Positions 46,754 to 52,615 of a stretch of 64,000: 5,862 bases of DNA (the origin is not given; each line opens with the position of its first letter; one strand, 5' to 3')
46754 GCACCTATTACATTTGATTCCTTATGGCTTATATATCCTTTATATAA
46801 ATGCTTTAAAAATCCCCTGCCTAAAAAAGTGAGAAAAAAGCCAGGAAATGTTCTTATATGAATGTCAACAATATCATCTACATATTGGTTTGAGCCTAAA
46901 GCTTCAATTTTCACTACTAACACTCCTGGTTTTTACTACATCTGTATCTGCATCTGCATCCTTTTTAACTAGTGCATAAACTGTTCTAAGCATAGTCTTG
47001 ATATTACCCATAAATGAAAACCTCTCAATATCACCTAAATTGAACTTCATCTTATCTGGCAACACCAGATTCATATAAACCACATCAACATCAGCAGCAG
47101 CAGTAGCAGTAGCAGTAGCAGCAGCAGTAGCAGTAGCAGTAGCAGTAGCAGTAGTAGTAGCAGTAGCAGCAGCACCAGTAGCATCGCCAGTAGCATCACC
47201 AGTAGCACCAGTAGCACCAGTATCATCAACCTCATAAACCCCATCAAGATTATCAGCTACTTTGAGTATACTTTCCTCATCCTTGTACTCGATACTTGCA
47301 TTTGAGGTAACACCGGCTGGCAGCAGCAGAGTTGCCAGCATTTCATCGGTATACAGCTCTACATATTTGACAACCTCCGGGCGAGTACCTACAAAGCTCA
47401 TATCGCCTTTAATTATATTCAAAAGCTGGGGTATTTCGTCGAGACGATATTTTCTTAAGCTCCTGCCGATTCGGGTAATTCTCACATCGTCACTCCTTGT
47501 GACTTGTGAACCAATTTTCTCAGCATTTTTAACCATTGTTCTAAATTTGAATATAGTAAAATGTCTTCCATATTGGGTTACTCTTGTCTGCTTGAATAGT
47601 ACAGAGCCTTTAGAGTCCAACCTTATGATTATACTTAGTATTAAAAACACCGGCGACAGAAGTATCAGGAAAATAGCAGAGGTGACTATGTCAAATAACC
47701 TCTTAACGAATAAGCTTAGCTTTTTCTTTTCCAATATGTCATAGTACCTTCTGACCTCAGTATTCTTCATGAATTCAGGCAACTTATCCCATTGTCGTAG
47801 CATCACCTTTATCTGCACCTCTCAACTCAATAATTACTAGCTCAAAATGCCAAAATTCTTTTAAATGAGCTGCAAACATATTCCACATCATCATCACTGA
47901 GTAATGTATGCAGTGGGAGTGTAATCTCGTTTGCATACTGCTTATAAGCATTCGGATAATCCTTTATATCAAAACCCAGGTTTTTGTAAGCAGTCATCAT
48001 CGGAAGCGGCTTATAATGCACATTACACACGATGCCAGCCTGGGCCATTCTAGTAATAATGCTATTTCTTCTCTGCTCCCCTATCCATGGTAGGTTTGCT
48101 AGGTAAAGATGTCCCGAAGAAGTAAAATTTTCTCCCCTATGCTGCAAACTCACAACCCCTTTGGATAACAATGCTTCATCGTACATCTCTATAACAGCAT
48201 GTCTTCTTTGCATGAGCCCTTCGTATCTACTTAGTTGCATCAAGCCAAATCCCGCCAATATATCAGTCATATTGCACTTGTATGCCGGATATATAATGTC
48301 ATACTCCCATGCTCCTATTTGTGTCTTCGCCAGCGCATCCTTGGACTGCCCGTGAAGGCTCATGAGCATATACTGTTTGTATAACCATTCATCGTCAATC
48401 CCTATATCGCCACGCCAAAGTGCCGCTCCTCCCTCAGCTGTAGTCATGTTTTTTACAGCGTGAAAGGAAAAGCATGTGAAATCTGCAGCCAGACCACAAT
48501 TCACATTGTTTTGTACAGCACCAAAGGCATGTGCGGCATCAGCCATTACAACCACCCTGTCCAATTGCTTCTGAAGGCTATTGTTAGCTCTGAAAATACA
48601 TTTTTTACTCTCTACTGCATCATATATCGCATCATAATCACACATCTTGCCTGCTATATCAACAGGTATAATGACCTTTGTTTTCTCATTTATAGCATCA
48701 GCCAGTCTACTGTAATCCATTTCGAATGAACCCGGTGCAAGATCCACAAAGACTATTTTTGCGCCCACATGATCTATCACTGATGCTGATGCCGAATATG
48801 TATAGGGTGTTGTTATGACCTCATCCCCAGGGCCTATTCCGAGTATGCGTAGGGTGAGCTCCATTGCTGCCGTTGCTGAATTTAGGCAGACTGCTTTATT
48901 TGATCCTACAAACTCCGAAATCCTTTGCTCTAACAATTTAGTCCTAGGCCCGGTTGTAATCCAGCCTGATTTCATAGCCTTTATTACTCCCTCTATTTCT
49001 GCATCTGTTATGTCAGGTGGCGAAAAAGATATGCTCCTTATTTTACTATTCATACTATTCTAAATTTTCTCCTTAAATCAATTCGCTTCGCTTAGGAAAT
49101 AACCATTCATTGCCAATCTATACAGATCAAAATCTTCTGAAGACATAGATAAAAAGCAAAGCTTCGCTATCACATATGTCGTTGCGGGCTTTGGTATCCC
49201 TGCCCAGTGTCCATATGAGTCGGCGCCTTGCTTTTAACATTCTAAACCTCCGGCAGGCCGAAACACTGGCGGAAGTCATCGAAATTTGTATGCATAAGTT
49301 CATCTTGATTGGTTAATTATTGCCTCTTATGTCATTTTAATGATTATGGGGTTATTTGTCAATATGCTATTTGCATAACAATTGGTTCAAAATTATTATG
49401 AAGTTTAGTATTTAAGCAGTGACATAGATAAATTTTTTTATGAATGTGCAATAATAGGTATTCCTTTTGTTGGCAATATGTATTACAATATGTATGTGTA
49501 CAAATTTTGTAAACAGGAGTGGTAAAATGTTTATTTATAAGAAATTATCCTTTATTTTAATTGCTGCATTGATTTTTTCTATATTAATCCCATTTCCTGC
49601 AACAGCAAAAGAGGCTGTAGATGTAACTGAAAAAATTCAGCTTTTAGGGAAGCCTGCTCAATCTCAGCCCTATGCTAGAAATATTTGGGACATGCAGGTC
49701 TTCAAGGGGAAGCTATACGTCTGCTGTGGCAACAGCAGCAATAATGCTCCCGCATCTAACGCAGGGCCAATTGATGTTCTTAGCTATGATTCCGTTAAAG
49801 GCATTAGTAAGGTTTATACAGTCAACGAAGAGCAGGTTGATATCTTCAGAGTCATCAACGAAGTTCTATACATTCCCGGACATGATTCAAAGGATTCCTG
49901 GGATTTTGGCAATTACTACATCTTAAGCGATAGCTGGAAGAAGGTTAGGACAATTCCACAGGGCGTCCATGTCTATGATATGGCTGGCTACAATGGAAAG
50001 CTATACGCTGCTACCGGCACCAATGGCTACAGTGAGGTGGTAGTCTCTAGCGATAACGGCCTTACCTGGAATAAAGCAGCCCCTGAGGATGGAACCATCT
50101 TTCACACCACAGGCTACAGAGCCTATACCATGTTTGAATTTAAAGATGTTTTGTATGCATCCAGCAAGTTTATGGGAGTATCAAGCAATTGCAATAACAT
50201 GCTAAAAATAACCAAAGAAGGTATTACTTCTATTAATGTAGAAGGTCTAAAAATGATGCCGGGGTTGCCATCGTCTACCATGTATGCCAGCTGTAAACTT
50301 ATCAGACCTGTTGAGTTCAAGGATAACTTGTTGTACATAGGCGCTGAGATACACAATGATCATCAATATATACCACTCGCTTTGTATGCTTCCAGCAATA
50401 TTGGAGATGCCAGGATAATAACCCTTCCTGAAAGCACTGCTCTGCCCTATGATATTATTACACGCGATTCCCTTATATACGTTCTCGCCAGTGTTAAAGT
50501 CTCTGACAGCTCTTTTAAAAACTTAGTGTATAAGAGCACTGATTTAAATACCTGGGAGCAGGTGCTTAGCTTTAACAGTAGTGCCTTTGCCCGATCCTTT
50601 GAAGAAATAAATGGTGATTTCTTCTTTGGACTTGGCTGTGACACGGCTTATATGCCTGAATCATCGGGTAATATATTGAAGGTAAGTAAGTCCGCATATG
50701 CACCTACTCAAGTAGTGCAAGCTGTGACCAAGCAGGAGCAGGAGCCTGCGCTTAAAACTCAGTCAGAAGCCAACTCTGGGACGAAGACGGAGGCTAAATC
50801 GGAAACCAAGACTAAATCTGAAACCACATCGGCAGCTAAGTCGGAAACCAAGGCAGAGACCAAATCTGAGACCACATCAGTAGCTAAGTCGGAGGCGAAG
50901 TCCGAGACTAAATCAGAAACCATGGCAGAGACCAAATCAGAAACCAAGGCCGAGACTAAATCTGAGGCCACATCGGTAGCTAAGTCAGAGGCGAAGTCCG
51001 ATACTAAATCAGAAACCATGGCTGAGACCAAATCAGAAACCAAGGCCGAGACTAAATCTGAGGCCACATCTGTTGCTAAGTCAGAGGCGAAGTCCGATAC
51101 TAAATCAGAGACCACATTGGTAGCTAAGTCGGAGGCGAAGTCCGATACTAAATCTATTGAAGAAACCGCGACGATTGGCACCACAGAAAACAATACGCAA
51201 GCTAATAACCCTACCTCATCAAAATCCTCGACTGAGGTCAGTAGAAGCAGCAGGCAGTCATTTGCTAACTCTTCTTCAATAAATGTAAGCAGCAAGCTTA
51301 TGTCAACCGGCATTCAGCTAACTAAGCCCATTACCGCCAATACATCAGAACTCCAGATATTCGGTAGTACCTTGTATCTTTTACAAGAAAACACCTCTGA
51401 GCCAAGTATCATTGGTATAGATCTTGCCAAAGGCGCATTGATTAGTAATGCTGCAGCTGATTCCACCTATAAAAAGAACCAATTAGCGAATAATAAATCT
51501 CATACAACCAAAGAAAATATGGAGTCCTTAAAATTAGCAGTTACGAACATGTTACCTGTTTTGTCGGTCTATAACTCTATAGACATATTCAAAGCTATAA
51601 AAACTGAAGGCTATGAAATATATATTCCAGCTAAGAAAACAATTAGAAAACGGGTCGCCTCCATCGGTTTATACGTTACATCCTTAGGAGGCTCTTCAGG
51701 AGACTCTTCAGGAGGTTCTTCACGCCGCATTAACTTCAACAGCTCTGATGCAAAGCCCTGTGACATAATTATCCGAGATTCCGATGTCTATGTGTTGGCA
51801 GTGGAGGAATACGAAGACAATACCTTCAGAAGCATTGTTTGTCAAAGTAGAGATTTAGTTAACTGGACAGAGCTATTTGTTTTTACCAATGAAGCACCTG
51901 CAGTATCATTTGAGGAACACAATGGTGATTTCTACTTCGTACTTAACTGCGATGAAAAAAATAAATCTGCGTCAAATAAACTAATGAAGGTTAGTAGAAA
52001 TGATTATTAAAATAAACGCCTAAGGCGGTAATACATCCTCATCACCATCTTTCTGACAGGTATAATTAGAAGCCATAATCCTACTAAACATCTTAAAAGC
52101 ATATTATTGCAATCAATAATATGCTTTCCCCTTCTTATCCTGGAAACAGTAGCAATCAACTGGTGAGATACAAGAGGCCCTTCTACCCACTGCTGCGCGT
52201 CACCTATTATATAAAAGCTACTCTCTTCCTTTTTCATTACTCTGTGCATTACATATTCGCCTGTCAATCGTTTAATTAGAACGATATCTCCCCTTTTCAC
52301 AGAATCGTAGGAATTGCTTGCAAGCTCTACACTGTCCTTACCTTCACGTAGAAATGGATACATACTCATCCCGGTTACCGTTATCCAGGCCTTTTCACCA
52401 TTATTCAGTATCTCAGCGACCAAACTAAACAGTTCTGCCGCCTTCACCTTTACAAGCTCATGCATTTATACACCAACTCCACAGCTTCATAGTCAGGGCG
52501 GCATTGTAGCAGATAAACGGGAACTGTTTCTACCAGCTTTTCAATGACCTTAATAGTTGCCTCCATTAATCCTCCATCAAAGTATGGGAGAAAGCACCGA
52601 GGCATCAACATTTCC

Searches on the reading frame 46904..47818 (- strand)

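Call 9: search_protein_families(library=pfam, proteins=[window:46904-47818:-])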
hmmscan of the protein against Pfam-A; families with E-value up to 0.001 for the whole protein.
window:46904-47818:- (304 aa): 1 family
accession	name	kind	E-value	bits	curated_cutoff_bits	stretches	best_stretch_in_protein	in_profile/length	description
PF02397.22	Bac_transf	-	9.7e-53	178.8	27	1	39-186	1-148/179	Bacterial sugar transferase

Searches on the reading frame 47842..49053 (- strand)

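Call 9: search_protein_families(library=pfam, proteins=[window:47842-49053:-])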
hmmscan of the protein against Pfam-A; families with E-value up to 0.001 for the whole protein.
window:47842-49053:- (403 aa): 3 families
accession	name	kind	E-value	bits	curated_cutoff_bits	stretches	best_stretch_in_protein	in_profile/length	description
PF01041.23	DegT_DnrJ_EryC1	-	1.8e-84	284.5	19.8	1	14-397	2-359/360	DegT/DnrJ/EryC1/StrS aminotransferase family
PF00155.27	Aminotran_1_2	-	2.8e-09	37.1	19.7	1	12-129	19-151/361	Aminotransferase class I and II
PF01053.26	Cys_Met_Meta_PP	-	1.1e-07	31.2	27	1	35-158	51-174/381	Cys/Met metabolism PLP-dependent enzyme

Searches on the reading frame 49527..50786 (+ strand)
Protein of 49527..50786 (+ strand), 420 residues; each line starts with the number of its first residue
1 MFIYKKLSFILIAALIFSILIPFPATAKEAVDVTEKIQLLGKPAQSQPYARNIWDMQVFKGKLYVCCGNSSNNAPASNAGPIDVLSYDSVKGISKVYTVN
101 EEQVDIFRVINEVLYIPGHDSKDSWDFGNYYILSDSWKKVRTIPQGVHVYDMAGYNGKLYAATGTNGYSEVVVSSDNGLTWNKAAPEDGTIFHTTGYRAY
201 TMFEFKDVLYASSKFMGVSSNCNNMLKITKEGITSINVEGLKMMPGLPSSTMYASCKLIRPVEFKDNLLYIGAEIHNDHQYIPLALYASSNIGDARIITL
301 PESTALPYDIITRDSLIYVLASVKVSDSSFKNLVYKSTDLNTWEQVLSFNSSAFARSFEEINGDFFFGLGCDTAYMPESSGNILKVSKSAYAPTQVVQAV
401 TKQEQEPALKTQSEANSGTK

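Call 80: find_homologous_proteins(query=window:49527-50786:+, max_evalue=1e-10)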
Query window:49527-50786:+ (420 aa): 231 proteins with E <= 1e-10 among 5728 candidates; the best 120 are listed.
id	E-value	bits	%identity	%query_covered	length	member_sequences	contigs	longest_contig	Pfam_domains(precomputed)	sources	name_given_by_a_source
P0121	9.3e-133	461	57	86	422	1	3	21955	-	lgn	-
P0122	3.7e-128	446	53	91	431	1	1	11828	-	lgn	-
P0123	3.7e-128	446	56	85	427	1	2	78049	PF25852.1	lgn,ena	-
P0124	4.1e-122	426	54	86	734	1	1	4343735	PF18998.7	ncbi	-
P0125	1.9e-119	417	50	97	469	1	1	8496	-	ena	-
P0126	6.8e-119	416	53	86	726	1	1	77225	PF18998.7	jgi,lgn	jgi:Listeria-Bacteroides repeat domain (List_Bact_rpt).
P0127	7.0e-117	409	49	93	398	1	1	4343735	-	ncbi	-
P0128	4.1e-104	367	47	86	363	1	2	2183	-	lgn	-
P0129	5.8e-93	330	43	87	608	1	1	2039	PF12733.14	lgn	-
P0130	6.3e-92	327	44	86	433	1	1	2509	-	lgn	-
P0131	9.7e-91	323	45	86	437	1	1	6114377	-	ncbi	ncbi:hypothetical protein AB6A23_05405 [Paenibacillus tarimensis]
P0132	9.4e-90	320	42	91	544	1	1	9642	PF25275.2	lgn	-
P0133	1.7e-88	315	44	85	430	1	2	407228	PF25852.1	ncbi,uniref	ncbi:hypothetical protein [Paenibacillus sp. SI8]|uniref:hypothetical protein n=1 Tax=unclassified P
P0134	3.3e-88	315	41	92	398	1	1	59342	-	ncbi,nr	ncbi:MAG TPA: hypothetical protein VN426_09220 [Syntrophomonadaceae bacterium]|nr:hypothetical prote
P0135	7.2e-88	313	44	86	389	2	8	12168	-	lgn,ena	-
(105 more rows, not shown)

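Call 81: find_encoding_contigs(protein=P0124, flank=10000, max_places=2)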
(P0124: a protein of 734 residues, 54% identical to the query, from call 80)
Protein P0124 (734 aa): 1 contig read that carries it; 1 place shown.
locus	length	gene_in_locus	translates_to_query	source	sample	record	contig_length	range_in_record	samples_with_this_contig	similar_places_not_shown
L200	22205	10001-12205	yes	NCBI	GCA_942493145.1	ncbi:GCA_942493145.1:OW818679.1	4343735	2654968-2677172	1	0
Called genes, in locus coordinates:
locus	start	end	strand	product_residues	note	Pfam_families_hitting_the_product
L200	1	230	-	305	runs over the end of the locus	PF00535:Glycos_transf_2, PF10111:Glyco_tranf_2_2 (faint)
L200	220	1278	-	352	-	PF01501:Glyco_transf_8, PF18404:Glyco_transf_24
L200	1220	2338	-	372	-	PF13439:Glyco_transf_4 (weak), PF00534:Glycos_transf_1, PF13692:Glyco_trans_1_4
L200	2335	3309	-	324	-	PF05368:NmrA (weak), PF00106:adh_short (faint), PF01073:3Beta_HSD, PF01370:Epimerase, PF02719:Polysacc_synt_2, PF07993:NAD_binding_4 (weak), PF13460:NAD_binding_10, PF16363:GDP_Man_Dehyd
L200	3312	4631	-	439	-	PF03721:UDPG_MGDP_dh_N, PF00984:UDPG_MGDP_dh, PF03720:UDPG_MGDP_dh_C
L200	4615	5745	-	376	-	PF13477:Glyco_trans_4_2, PF13439:Glyco_transf_4 (weak), PF00534:Glycos_transf_1, PF13692:Glyco_trans_1_4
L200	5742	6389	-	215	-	PF17836:PglD_N, PF25084:LbH_EIF2B (faint), PF25087:GMPPB_C (faint), PF00132:Hexapep (weak)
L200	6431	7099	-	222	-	PF02397:Bac_transf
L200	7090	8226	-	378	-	PF00155:Aminotran_1_2 (weak), PF01041:DegT_DnrJ_EryC1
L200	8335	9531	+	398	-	-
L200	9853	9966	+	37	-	-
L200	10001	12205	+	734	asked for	PF18998:Flg_new_2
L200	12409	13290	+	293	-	PF05857:TraX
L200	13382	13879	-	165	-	-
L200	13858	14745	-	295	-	PF27840:ScmC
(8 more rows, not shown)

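Call 82: find_encoding_contigs(protein=P0126, flank=10000, max_places=2)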
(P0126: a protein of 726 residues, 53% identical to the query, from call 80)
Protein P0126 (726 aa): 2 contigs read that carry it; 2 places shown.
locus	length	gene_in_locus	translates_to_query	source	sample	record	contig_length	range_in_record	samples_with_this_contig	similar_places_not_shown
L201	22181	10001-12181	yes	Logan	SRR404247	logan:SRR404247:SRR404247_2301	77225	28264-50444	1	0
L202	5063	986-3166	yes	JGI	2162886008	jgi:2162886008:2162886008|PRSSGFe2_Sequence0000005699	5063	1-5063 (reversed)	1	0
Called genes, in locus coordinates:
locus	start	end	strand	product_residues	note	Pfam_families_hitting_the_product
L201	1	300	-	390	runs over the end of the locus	PF13439:Glyco_transf_4, PF00534:Glycos_transf_1, PF13692:Glyco_trans_1_4, PF13524:Glyco_trans_1_2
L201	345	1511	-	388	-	PF00534:Glycos_transf_1, PF13692:Glyco_trans_1_4 (weak)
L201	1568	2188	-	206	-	PF25084:LbH_EIF2B (faint), PF25087:GMPPB_C (faint), PF00132:Hexapep, PF14602:Hexapep_2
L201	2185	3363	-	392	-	PF02350:Epimerase_2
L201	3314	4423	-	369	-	PF01370:Epimerase, PF07993:NAD_binding_4 (faint), PF16363:GDP_Man_Dehyd (faint), PF14667:Polysacc_synt_C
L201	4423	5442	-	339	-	PF01073:3Beta_HSD, PF01370:Epimerase, PF02719:Polysacc_synt_2, PF04321:RmlD_sub_bind (weak), PF05368:NmrA (weak), PF13460:NAD_binding_10, PF16363:GDP_Man_Dehyd, PF08485:Polysacc_syn_2C, +1 more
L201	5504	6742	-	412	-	PF13439:Glyco_transf_4 (weak), PF00534:Glycos_transf_1, PF13692:Glyco_trans_1_4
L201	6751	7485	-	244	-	PF02397:Bac_transf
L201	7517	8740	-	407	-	PF00155:Aminotran_1_2, PF01041:DegT_DnrJ_EryC1, PF01053:Cys_Met_Meta_PP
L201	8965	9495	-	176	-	PF02357:NusG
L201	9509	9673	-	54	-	-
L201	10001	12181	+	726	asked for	PF18998:Flg_new_2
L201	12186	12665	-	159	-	-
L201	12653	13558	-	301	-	PF27840:ScmC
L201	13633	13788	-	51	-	-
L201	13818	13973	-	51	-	-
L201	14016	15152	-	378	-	PF04055:Radical_SAM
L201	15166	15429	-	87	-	PF05402:PqqD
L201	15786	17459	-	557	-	PF00664:ABC_membrane, PF06472:ABC_membrane_2 (faint), PF02463:SMC_N (faint), PF00005:ABC_tran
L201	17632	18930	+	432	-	PF13727:CoA_binding_3, PF02397:Bac_transf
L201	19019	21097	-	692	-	PF13727:CoA_binding_3, PF01488:Shikimate_DH (faint), PF01073:3Beta_HSD, PF01370:Epimerase, PF02719:Polysacc_synt_2, PF04321:RmlD_sub_bind, PF16363:GDP_Man_Dehyd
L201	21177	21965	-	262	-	PF13489:Methyltransf_23, PF13847:Methyltransf_31, PF08241:Methyltransf_11 (weak), PF08242:Methyltransf_12 (weak), PF13649:Methyltransf_25 (weak)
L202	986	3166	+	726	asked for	PF18998:Flg_new_2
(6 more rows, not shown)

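Call 83: find_encoding_contigs(protein=P0123, flank=10000, max_places=2)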
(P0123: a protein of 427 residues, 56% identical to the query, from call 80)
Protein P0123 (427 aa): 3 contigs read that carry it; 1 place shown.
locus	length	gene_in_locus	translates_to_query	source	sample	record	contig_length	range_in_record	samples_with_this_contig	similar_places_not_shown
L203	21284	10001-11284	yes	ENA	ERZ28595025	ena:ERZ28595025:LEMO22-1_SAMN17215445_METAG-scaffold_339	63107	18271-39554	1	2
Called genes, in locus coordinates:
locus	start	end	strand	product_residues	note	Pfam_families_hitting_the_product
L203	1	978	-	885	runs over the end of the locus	PF01411:tRNA-synt_2c, PF07973:tRNA_SAD, PF02272:DHHA1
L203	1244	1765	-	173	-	-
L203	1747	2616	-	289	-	PF27840:ScmC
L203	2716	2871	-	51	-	-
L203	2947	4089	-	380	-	PF04055:Radical_SAM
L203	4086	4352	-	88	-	PF05402:PqqD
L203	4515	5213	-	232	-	PF04203:Sortase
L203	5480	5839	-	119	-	-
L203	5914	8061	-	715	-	PF04932:Wzy_C, PF13181:TPR_8 (faint), PF13424:TPR_12 (faint), PF13428:TPR_14 (faint), PF14559:TPR_19 (faint)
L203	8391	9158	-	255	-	PF01656:CbiA, PF06564:CBP_BcsQ (weak), PF09140:MipZ (faint), PF10609:ParA, PF13614:AAA_31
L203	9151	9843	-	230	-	PF02706:Wzz, PF13807:GNVR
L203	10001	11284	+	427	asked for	PF25852:DUF6242_C (faint)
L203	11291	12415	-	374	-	PF02350:Epimerase_2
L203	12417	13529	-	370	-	PF01370:Epimerase, PF07993:NAD_binding_4 (faint), PF16363:GDP_Man_Dehyd (faint), PF02719:Polysacc_synt_2 (weak), PF14667:Polysacc_synt_C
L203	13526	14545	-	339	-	PF01073:3Beta_HSD, PF01370:Epimerase, PF02719:Polysacc_synt_2, PF04321:RmlD_sub_bind (weak), PF05368:NmrA, PF13460:NAD_binding_10, PF16363:GDP_Man_Dehyd, PF08485:Polysacc_syn_2C, +1 more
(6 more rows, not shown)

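Call 84: find_encoding_contigs(protein=P0121, flank=10000, max_places=2)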
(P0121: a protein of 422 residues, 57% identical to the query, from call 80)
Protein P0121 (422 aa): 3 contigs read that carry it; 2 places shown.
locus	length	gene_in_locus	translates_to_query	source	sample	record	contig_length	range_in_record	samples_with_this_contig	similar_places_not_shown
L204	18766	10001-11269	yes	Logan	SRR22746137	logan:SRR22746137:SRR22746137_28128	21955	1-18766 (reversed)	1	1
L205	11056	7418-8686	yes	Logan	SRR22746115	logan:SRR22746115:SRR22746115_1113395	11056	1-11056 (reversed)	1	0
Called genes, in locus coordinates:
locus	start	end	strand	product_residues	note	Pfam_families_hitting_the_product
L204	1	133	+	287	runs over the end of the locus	PF00112:Peptidase_C1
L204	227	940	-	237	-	PF04203:Sortase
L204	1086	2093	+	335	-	PF00106:adh_short, PF01073:3Beta_HSD, PF01370:Epimerase, PF02719:Polysacc_synt_2, PF04321:RmlD_sub_bind, PF07993:NAD_binding_4 (faint), PF08659:KR (weak), PF16363:GDP_Man_Dehyd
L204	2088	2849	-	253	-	PF19567:CpsB_CapC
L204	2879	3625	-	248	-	PF01656:CbiA, PF10609:ParA, PF13614:AAA_31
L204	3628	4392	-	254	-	PF02706:Wzz, PF13807:GNVR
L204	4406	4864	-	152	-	-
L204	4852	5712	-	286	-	PF27840:ScmC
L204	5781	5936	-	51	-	-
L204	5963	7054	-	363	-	PF04055:Radical_SAM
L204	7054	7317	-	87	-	PF05402:PqqD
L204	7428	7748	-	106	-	-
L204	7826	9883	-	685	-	PF04932:Wzy_C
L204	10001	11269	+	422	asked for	-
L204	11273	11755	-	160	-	-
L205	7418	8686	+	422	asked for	-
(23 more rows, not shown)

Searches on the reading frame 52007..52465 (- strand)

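Call 9: search_protein_families(library=pfam, proteins=[window:52007-52465:-])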
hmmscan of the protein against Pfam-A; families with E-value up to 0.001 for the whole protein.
window:52007-52465:- (152 aa): 1 family
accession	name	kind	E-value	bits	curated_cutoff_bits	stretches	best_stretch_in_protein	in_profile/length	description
PF00717.28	Peptidase_S24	-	3.3e-05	24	23.3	1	17-89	26-94/116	Peptidase S24-like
